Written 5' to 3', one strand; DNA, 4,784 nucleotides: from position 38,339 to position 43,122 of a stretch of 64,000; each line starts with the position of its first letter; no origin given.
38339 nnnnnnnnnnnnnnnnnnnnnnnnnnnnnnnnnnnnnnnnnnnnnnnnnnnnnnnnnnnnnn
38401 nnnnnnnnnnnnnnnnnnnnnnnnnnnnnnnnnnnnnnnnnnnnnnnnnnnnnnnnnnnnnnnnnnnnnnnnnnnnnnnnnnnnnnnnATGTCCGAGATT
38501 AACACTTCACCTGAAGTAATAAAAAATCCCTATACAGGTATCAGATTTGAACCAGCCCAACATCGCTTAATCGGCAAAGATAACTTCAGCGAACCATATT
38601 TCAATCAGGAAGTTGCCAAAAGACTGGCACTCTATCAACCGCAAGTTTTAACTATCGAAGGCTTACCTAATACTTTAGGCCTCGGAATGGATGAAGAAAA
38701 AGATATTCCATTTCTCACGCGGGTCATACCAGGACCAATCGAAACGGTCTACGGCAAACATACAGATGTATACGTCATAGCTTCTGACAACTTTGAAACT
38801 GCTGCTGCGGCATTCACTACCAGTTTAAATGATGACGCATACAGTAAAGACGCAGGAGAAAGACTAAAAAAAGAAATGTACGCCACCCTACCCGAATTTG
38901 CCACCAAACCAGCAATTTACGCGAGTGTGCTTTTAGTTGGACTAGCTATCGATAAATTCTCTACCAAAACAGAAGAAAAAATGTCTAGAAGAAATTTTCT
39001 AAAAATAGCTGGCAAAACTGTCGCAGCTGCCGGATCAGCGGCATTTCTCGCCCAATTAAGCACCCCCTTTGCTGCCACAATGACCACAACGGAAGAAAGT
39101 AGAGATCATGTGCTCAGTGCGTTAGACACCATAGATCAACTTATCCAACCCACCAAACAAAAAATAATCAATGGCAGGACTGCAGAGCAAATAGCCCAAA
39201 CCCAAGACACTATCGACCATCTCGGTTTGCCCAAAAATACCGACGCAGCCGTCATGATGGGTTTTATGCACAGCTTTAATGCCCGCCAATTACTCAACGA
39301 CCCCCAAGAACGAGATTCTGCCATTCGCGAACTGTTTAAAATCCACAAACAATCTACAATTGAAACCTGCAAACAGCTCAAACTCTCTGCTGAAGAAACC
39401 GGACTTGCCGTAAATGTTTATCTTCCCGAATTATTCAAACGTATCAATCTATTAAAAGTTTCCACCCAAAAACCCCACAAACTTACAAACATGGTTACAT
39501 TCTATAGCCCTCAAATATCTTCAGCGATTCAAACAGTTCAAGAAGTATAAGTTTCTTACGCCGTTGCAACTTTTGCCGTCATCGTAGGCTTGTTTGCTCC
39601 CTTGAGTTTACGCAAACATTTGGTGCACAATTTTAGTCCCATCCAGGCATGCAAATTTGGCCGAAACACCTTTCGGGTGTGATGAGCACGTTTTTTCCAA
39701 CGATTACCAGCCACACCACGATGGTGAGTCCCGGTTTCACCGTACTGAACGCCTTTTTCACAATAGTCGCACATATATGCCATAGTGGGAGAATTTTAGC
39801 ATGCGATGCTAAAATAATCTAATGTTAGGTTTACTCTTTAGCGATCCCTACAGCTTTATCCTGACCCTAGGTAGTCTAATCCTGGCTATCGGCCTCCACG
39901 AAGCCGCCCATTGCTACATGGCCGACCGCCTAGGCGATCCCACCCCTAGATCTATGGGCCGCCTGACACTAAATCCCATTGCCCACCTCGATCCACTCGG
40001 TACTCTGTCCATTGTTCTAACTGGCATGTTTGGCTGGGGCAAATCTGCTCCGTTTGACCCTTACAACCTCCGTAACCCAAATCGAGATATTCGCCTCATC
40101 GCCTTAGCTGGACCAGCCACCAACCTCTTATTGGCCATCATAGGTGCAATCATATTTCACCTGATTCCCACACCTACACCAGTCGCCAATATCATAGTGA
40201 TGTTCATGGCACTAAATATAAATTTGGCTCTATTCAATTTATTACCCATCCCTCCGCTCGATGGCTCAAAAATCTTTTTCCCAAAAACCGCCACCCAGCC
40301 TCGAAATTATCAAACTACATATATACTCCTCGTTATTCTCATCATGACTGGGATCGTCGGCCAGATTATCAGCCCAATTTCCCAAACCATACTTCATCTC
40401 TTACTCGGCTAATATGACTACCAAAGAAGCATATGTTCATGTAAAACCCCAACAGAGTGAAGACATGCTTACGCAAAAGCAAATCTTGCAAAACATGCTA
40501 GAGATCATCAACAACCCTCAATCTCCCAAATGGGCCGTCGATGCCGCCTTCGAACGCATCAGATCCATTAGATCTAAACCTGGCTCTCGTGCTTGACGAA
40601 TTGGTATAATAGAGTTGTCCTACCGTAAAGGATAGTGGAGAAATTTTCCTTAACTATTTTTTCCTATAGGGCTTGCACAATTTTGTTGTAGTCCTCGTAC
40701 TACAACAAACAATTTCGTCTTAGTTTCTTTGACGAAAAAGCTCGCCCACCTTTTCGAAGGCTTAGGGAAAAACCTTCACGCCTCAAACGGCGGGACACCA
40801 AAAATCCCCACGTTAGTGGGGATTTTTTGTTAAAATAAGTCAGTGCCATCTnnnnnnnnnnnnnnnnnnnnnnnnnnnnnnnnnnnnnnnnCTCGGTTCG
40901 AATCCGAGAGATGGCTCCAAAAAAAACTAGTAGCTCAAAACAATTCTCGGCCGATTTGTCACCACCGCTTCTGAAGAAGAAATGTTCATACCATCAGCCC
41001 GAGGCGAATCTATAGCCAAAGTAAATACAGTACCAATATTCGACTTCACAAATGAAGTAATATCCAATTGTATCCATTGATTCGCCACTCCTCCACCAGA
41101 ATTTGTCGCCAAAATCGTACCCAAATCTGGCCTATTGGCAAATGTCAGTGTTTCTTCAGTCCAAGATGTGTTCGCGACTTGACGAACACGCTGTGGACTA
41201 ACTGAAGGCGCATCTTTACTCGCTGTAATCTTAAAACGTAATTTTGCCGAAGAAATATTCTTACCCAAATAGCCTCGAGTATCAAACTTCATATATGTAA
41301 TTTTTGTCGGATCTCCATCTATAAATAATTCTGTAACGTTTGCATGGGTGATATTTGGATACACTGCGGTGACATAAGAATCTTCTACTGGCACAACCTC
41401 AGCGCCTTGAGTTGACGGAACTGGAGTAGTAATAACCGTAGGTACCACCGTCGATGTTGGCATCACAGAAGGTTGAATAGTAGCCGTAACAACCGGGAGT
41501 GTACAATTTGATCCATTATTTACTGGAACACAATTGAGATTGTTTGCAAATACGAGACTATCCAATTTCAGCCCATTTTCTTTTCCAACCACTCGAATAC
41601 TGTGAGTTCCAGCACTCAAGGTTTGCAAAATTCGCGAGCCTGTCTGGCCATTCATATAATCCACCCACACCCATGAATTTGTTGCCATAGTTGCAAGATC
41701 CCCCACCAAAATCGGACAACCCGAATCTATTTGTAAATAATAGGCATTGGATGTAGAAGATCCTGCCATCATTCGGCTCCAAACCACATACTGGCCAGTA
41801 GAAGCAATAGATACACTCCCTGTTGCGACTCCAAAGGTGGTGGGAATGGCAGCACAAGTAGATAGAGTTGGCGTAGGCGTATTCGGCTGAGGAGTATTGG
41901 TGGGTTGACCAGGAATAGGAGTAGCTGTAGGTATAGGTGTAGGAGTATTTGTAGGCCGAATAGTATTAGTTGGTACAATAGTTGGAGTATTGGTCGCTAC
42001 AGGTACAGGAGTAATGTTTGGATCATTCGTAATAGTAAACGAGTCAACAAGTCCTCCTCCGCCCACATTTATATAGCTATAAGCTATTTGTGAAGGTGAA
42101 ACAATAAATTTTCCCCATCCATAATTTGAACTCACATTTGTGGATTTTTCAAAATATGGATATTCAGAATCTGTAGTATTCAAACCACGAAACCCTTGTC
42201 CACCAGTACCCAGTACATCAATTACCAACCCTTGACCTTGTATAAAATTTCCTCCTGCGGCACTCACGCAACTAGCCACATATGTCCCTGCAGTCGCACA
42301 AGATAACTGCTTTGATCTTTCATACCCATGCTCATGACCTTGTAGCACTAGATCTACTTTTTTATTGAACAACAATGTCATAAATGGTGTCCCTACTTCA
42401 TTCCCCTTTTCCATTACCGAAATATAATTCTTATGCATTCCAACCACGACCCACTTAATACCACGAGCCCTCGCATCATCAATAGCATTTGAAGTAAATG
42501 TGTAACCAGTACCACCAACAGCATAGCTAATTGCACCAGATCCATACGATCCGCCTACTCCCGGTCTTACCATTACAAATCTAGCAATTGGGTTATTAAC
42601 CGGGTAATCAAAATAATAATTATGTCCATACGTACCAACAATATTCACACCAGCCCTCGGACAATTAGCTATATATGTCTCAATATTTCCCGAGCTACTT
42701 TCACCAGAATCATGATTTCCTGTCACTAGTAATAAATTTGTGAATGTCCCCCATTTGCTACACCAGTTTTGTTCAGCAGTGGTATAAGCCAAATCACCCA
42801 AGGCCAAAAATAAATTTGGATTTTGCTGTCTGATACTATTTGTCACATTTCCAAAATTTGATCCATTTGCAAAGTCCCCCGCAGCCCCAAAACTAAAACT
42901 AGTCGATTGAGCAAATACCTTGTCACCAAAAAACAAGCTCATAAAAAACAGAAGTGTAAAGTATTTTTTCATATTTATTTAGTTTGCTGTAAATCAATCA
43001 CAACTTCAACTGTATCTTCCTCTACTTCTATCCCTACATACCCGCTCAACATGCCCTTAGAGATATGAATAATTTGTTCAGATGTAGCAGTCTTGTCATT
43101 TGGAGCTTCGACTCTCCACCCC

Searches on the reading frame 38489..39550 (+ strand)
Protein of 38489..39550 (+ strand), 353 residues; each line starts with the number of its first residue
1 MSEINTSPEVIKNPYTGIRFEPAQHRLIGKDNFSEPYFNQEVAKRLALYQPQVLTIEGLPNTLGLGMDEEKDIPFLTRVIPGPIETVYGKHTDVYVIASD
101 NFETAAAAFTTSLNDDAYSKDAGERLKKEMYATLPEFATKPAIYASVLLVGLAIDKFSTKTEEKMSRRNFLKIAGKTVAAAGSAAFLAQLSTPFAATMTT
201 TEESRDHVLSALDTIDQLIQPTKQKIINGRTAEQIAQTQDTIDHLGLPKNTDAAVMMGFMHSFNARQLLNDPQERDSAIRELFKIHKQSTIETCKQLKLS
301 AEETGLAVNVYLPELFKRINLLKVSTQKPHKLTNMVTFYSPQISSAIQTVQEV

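Call 8: search_protein_families(library=pfam, max_evalue=1, proteins=[window:38489-39550:+])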
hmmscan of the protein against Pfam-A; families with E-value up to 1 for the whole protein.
window:38489-39550:+ (353 aa): 3 families
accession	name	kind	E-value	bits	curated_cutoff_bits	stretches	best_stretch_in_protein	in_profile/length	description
PF10399.14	UCR_Fe-S_N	-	0.004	17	24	1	158-186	2-30/41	Ubiquitinol-cytochrome C reductase Fe-S subunit TAT signal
PF23958.1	DUF7287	-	0.16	13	27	1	182-255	23-95/157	Family of unknown function (DUF7287)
PF17250.7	NDUFB11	-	0.25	12.4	27.9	1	255-298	3-41/86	NADH-ubiquinone oxidoreductase 11 kDa subunit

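Call 9: search_protein_families(library=phrogs, max_evalue=1, proteins=[window:38489-39550:+])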
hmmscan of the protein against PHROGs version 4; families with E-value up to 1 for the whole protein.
window:38489-39550:+ (353 aa): 1 family
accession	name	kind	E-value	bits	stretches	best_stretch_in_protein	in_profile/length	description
phrog_33316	-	unknown function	0.14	13.3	0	199-243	23-67/110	-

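Call 34: search_protein_families(library=padloc, max_evalue=1, proteins=[window:38489-39550:+])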
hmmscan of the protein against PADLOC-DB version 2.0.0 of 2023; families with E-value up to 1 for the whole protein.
window:38489-39550:+ (353 aa): 0 families

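Call 35: search_protein_families(library=ncbifam, max_evalue=1, proteins=[window:38489-39550:+])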
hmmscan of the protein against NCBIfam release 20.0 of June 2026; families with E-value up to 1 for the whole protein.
window:38489-39550:+ (353 aa): 4 families
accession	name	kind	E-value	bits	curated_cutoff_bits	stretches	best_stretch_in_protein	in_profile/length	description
TIGR02811.1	formate_TAT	hypoth_equivalog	0.0081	16.5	48.45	1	160-202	4-44/66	formate dehydrogenase region TAT target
NF052510.1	methyltran_MpqE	exception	0.012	15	335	1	204-294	69-151/234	methyl-plastoquinone biosynthesis methyltransferase MpqE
NF038009.1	TatB_1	subfamily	0.026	14.8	100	1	159-204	8-55/70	twin-arginine translocation system-associated protein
TIGR01409.1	TAT_signal_seq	domain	0.051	14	16.7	1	166-188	2-24/29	twin-arginine translocation signal domain-containing protein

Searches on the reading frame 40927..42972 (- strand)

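Call 63: search_protein_families(library=pfam, max_evalue=0.001, proteins=[window:40927-42972:-])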
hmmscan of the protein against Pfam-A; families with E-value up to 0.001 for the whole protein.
window:40927-42972:- (681 aa): 2 families
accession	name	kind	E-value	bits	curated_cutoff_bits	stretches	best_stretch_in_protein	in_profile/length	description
PF24517.2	CBM96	-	8.8e-25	87.9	26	1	525-680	4-163/164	Carbohydrate-binding module family 96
PF00149.33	Metallophos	-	3.2e-08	34.7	21.5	1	41-217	19-191/191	Calcineurin-like phosphoesterase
